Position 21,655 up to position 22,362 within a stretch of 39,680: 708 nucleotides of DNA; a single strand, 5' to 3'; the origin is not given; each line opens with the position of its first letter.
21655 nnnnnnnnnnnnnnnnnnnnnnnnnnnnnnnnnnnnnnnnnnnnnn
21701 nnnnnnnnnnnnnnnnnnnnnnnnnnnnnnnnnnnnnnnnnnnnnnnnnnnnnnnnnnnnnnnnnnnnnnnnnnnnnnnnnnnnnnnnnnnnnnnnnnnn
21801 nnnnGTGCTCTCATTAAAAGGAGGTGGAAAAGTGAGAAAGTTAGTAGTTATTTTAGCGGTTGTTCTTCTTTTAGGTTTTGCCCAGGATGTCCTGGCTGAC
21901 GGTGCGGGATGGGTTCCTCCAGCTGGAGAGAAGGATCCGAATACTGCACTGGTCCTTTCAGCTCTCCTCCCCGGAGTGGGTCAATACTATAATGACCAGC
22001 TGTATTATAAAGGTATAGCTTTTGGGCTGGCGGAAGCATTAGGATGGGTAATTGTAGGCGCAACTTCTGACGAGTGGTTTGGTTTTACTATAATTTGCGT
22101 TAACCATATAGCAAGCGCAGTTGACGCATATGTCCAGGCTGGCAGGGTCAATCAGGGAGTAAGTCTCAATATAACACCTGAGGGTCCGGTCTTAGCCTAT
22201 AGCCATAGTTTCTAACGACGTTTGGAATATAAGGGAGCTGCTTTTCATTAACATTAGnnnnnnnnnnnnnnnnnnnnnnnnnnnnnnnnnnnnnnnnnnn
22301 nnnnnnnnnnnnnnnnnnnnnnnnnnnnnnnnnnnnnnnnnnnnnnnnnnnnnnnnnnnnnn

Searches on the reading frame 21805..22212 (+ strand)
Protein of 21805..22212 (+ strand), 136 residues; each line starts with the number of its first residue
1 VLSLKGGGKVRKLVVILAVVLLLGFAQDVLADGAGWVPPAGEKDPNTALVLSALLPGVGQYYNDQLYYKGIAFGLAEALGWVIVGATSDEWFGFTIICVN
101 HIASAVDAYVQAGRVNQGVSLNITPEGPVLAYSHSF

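Call 66: search_protein_families(library=pfam, proteins=[window:21805-22212:+], max_evalue=0.0001)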
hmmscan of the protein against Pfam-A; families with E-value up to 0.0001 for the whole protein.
window:21805-22212:+ (136 aa): 1 family
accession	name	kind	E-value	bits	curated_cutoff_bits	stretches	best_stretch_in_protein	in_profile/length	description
PF18935.5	DUF5683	-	4.9e-08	33.6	26.7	1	43-80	3-40/151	Family of unknown function (DUF5683)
